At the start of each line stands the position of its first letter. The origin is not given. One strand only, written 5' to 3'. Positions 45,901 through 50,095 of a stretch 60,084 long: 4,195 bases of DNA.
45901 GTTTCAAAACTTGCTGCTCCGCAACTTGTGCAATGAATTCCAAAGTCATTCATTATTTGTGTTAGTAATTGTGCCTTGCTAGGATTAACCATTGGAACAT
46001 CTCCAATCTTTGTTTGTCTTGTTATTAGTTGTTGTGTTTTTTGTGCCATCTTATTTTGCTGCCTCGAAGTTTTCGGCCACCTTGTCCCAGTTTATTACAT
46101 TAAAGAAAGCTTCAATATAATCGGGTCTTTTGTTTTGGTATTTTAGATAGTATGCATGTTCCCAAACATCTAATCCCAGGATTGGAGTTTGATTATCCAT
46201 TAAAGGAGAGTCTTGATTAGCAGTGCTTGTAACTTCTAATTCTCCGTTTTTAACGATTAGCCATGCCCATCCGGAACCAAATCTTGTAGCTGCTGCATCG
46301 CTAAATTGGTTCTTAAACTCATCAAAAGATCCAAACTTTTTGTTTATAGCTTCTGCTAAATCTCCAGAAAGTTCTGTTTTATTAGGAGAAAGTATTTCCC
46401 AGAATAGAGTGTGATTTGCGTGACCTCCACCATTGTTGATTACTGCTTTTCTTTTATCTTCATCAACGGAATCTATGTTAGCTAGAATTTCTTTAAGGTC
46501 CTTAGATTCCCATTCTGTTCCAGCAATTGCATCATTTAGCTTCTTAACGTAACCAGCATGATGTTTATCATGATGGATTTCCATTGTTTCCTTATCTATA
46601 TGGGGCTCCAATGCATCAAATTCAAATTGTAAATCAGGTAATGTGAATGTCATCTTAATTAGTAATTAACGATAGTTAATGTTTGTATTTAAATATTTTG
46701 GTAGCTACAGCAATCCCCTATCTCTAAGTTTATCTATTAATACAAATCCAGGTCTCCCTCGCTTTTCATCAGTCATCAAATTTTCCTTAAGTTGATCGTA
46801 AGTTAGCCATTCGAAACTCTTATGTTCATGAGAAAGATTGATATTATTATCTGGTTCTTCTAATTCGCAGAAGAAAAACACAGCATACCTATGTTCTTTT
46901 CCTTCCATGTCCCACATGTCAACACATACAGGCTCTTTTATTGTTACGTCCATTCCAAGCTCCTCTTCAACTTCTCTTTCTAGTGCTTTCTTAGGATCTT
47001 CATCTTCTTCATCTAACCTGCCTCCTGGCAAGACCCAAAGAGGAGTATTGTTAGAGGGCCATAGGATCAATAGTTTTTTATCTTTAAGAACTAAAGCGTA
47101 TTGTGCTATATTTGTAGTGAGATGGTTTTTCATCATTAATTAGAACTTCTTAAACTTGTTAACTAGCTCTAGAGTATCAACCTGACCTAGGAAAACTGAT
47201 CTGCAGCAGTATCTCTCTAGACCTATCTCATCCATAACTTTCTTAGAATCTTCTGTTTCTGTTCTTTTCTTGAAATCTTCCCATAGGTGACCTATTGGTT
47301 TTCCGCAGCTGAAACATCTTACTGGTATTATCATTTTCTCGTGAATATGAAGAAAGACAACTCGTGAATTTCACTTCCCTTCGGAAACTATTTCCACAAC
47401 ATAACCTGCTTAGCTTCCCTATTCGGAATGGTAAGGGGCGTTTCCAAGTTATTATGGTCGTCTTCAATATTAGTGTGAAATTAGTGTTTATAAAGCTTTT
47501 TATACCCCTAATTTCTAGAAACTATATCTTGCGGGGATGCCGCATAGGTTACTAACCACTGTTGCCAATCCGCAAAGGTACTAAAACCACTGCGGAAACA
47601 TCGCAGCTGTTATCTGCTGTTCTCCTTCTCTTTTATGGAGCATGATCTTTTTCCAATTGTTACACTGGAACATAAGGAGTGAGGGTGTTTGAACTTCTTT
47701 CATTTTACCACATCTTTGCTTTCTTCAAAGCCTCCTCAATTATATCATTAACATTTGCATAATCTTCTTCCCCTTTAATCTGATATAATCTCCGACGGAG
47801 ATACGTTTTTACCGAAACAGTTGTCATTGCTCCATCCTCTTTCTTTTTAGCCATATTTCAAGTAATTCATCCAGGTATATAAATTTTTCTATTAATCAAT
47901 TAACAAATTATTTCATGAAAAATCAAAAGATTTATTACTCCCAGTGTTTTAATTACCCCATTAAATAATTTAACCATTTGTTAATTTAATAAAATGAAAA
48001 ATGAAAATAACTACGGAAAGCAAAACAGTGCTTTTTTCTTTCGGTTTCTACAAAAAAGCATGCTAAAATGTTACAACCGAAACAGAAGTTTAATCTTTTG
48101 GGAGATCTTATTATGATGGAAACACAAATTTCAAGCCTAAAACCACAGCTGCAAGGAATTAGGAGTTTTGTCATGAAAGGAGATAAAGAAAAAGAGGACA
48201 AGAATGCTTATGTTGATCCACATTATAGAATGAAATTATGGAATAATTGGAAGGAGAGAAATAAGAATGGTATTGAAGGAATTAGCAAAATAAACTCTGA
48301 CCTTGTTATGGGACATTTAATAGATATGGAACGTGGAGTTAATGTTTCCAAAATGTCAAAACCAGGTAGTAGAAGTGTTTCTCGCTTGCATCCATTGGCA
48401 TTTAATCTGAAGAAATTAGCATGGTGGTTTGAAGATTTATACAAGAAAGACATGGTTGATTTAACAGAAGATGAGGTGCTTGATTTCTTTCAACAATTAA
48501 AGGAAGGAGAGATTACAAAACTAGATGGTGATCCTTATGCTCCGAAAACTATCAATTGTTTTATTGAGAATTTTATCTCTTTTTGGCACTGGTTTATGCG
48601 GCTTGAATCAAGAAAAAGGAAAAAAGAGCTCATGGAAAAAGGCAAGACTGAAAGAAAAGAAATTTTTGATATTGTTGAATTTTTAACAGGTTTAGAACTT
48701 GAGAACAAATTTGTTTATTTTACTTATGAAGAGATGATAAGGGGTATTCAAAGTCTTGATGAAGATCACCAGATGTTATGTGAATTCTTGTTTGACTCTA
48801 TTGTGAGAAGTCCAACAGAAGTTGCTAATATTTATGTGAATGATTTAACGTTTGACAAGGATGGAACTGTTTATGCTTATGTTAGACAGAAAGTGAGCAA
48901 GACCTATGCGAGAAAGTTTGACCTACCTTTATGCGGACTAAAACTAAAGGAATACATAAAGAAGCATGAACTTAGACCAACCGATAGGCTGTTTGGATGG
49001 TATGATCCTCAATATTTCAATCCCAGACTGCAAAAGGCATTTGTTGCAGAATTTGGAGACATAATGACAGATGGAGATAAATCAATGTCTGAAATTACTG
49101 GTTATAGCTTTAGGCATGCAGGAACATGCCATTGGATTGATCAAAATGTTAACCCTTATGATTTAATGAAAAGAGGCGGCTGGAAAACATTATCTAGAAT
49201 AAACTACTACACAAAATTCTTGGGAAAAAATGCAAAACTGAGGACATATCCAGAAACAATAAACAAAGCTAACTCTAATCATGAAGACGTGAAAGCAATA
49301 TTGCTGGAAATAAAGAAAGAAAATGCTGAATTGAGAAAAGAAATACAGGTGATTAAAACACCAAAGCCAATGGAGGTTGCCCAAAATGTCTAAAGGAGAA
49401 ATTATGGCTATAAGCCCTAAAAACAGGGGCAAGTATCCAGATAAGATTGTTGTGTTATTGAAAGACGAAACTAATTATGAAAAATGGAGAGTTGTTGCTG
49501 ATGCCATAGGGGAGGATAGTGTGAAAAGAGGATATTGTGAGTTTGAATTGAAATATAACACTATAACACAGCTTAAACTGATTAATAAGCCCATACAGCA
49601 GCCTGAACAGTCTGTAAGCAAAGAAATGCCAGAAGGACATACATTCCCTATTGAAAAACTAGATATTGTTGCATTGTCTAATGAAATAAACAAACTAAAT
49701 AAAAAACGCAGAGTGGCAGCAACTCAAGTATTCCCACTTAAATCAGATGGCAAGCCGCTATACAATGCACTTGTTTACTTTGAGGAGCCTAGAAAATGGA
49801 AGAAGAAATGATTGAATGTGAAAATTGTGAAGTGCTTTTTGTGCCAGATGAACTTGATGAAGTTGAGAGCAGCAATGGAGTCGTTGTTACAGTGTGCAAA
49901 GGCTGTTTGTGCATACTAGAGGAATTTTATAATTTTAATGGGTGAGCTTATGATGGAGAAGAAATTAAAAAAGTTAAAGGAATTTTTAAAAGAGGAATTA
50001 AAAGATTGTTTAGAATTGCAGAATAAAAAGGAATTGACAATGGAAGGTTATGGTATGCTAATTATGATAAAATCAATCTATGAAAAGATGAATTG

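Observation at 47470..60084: Integrated tailed-virus-like element in an AT-rich (possibly DPANN-like) archaeon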

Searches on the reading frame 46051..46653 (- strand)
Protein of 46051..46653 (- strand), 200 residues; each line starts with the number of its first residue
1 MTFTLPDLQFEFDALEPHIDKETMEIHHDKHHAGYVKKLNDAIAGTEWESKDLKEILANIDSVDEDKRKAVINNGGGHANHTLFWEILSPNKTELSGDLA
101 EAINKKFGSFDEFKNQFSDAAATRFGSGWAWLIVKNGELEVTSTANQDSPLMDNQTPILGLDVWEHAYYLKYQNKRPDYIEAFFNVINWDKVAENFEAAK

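Call 51: list_cluster_members(proteins=[P0027, window:46051-46653:-, window:44490-45425:-, window:48068-49393:+, window:53994-55262:-, window:51580-52635:+, window:56293-57087:+, window:50150-50743:-])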
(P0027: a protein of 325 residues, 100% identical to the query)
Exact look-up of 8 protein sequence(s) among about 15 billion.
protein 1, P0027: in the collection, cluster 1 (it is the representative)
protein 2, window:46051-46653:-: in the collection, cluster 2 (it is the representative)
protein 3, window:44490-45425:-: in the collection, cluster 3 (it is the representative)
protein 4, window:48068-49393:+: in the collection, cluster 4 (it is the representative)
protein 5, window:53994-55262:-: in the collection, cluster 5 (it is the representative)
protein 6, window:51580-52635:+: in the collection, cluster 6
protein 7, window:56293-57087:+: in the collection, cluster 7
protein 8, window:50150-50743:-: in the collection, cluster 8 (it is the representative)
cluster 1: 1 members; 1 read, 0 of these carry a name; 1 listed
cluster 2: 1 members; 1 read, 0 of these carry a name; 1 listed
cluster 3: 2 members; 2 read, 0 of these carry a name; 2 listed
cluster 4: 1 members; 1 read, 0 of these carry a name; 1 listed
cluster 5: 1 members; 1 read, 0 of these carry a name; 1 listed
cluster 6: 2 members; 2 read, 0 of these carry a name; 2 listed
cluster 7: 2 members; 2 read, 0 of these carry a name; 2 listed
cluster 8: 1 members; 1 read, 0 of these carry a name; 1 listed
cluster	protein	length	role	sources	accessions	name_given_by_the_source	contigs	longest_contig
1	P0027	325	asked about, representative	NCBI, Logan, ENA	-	-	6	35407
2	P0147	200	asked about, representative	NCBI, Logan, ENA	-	-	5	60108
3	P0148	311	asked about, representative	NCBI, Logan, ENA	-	-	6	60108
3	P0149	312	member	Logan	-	-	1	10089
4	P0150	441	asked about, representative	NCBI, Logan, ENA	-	-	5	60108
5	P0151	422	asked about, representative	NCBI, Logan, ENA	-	-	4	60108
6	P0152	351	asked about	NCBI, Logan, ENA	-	-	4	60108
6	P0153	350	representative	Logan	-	-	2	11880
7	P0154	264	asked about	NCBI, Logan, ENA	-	-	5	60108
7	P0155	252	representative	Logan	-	-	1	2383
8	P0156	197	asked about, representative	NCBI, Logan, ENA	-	-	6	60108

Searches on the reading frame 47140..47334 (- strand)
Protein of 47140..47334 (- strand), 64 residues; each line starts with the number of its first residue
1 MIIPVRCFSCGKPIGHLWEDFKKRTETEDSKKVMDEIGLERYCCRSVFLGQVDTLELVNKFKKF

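Call 26: find_encoding_contigs(protein=window:47140-47334:-, flank=10000, max_places=10)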
Protein window:47140-47334:- (64 aa): 10 contigs read that carry it; 4 places shown.
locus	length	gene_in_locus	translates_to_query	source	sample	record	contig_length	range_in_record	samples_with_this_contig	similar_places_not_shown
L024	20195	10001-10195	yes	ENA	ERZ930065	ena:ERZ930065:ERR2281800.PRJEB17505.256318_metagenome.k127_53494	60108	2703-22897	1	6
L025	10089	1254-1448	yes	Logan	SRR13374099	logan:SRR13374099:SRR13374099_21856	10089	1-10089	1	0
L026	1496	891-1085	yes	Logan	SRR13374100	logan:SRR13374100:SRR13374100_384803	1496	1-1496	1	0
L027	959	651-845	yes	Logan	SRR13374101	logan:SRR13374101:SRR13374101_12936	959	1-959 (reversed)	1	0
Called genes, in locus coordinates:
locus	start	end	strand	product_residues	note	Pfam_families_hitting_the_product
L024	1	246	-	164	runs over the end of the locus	-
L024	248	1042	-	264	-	-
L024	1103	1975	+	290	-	-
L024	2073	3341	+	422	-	PF13173:AAA_14, PF13635:DUF4143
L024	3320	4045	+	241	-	-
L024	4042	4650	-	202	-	-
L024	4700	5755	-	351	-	PF13404:HTH_AsnC-type (weak), PF13412:HTH_24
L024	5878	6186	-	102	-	-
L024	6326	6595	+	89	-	-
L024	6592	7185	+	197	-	PF01936:NYN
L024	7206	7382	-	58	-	-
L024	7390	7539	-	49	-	-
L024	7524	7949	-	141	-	-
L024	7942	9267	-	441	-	-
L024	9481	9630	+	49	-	-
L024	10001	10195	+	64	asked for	PF01194:RNA_pol_N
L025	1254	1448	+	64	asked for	PF01194:RNA_pol_N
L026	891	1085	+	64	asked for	PF01194:RNA_pol_N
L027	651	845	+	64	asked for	PF01194:RNA_pol_N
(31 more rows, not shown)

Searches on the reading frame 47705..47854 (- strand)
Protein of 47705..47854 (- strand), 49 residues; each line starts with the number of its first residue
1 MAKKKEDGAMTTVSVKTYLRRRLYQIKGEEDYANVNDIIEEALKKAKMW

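Call 4: search_protein_families(library=pfam, max_evalue=0.01, proteins=[window:47705-47854:-])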
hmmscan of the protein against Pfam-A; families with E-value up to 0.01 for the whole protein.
window:47705-47854:- (49 aa): 0 families

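Call 10: search_protein_families(library=phrogs, max_evalue=0.01, proteins=[window:47705-47854:-])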
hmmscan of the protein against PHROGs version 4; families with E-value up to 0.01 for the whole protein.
window:47705-47854:- (49 aa): 0 families
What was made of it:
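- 47705..47854 (-): 49-aa basic protein, divergent from the integrase gene. Putative RHH/excision regulator. No profile hit (calls 4, 10).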

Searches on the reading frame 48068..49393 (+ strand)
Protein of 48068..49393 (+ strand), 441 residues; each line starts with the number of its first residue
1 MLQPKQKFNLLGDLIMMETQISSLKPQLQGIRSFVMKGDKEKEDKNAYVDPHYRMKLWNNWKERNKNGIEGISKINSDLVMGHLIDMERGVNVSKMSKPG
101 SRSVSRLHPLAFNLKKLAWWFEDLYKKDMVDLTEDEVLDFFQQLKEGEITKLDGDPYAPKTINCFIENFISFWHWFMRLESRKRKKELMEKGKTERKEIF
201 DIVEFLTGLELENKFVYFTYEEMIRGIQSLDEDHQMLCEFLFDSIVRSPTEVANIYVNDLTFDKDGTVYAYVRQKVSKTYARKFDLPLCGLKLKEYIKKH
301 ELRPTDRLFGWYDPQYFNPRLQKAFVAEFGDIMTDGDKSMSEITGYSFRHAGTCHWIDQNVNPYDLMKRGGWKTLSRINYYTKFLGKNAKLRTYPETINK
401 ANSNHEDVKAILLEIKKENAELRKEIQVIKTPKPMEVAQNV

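Call 4: search_protein_families(library=pfam, max_evalue=0.01, proteins=[window:48068-49393:+])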
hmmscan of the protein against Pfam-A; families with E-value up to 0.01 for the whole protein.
window:48068-49393:+ (441 aa): 1 family
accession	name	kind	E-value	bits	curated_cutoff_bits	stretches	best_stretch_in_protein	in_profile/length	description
PF00589.27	Phage_integrase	-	0.00017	21.9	27.1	1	228-383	18-167/172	Phage integrase family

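Call 9: search_protein_families(library=phrogs, max_evalue=0.01, proteins=[window:48068-49393:+])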
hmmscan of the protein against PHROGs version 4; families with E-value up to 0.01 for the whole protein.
window:48068-49393:+ (441 aa): 2 families
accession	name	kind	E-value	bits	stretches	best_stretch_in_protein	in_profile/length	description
phrog_1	-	integration and excision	2.8e-14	54.3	1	119-399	196-452/611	integrase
phrog_216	-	integration and excision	9.5e-07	29.2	1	221-390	62-230/301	integrase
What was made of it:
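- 48068..49393 (+): Tyrosine integrase, 441 aa. PHROG_1 E 2.8e-14 (call 9).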

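Call 41: find_related_loci(query=window:48068-49393:+, collection=viral_contigs, flank=10000)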
Query window:48068-49393:+ (441 aa) in viral_contigs; peptide patterns used: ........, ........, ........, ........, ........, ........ (x = any residue, [..] = any of these).
14 stretches matched a pattern, but none encodes a relative of the query by tblastn (E <= 1e-3).

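Call 62: find_related_loci(query=A3, collection=viral_contigs, flank=10000)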
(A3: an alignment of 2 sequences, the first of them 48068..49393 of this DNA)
Query A3 (441 aa) in viral_contigs; peptide patterns used: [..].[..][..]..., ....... (x = any residue, [..] = any of these).
160 stretches matched a pattern, but none encodes a relative of the query by tblastn (E <= 1e-3).

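Call 63: find_related_loci(query=A3, collection=metagenome_contigs, flank=10000)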
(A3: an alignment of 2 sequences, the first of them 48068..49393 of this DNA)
Query A3 (441 aa) in metagenome_contigs; peptide patterns used: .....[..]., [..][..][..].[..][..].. (x = any residue, [..] = any of these).
600 stretches matched a pattern, but none encodes a relative of the query by tblastn (E <= 1e-3).
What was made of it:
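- Tried and rejected: A metagenome scan with the integrase alignment also found nothing (call 63).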

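Call 64: find_homologous_proteins(query=A3, max_evalue=1e-10)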
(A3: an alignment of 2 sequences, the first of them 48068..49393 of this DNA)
Query A3 (2 sequences) (441 aa, profile of the alignment): 26 proteins with E <= 1e-10 among 6164 candidates.
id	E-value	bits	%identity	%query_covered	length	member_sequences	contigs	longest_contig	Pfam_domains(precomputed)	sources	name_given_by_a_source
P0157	1.5e-272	922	45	89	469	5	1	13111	PF00589.28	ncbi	-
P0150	6.9e-256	867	100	100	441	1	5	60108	-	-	-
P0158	1.4e-231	787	44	89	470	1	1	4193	PF00589.28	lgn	-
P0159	6.0e-226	769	43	89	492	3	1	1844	PF00589.28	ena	-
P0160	2.2e-206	704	40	100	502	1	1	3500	PF00589.28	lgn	-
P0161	5.6e-159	548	46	99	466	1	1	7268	PF00589.28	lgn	-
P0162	4.0e-158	545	46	96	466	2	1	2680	PF00589.28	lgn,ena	-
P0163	6.3e-157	541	46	93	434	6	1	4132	PF00589.28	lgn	-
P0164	5.5e-156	538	42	63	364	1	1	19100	PF00589.28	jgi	-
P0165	1.2e-151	524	49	87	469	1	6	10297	PF00589.28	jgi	-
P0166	7.2e-149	515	46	88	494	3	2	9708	PF00589.28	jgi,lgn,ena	-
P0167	3.6e-148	512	47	87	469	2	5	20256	PF00589.28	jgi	-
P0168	1.0e-147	511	47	90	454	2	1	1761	PF00589.28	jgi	jgi:integrase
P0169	1.0e-146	507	47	87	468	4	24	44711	PF00589.28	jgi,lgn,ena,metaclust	metaclust:\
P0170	6.8e-146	505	46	87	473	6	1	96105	PF00589.28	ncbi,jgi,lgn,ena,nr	ncbi:MAG: site-specific integrase [Nanoarchaeota archaeon]|nr:site-specific integrase [Nanoarchaeota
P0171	2.4e-144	500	44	97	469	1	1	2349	PF00589.28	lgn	-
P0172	4.6e-144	499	44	97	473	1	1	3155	PF00589.28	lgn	-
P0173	1.5e-76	276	36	86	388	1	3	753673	PF00589.28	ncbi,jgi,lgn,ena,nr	ncbi:MAG TPA: tyrosine-type recombinase/integrase [Candidatus Paceibacterota bacterium]|nr:tyrosine-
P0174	3.2e-71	259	35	76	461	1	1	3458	PF00589.28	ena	-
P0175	7.6e-70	254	34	78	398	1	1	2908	PF00589.28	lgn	-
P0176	4.1e-68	248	37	77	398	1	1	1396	PF00589.28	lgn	-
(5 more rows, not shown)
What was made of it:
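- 48068..49393 (+): Relatives at 44-49% id carry PF00589 (call 64).
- On tRNA-integrating tyrosine-integrase element: Relatives carry PF00589 (call 64).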

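Call 65: find_encoding_contigs(protein=P0169, flank=10000, max_places=2)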
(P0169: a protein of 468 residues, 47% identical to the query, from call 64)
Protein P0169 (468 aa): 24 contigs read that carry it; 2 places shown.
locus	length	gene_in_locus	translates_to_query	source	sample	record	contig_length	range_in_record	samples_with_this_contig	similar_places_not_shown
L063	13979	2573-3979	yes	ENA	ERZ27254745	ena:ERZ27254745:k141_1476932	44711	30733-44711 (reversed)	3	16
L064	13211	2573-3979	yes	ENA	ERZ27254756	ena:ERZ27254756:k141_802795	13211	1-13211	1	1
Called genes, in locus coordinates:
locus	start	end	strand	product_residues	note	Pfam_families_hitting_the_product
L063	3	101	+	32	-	?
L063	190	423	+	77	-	-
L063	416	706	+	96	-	-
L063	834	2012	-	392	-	PF00589:Phage_integrase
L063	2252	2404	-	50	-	-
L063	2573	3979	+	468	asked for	PF00589:Phage_integrase (faint)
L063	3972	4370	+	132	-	-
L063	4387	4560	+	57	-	-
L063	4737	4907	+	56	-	-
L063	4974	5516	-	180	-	PF01936:NYN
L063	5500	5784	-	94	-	-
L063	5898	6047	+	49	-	-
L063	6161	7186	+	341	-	PF01047:MarR (faint), PF13412:HTH_24 (faint)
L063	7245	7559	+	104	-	PF01022:HTH_5, PF12840:HTH_20 (weak)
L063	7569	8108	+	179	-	-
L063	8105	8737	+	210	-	PF03848:TehB, PF05401:NodS, PF05175:MTS (weak), PF13489:Methyltransf_23, PF13847:Methyltransf_31, PF13649:Methyltransf_25, PF08241:Methyltransf_11, PF08242:Methyltransf_12, +1 more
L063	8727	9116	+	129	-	PF03625:DUF302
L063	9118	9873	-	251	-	PF05569:Peptidase_M56, PF01435:Peptidase_M48 (faint)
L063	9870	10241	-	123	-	PF03965:Penicillinase_R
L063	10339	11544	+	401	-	-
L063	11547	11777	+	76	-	PF00462:Glutaredoxin, PF13417:GST_N_3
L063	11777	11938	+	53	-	PF23447:DUF7128 (weak)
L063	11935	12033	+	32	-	-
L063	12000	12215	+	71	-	-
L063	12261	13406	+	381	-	PF00085:Thioredoxin (faint), PF13192:Thioredoxin_3 (faint)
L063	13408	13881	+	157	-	PF16111:DUF4829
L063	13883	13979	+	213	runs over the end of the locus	-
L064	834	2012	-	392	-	PF00589:Phage_integrase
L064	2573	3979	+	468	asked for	PF00589:Phage_integrase (faint)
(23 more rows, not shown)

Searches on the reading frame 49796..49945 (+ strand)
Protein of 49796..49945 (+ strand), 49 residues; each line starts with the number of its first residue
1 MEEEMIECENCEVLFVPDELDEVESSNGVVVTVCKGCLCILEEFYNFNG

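Call 23: search_protein_families(library=pfam, max_evalue=0.05, proteins=[window:49796-49945:+])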
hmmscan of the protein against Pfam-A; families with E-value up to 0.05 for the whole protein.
window:49796-49945:+ (49 aa): 1 family
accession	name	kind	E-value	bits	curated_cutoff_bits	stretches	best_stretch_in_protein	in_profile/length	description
PF19792.4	DUF6276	-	0.022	15.3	27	1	8-40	2-38/128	Family of unknown function (DUF6276)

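Call 24: search_protein_families(library=phrogs, max_evalue=0.05, proteins=[window:49796-49945:+])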
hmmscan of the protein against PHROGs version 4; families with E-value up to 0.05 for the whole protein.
window:49796-49945:+ (49 aa): 0 families
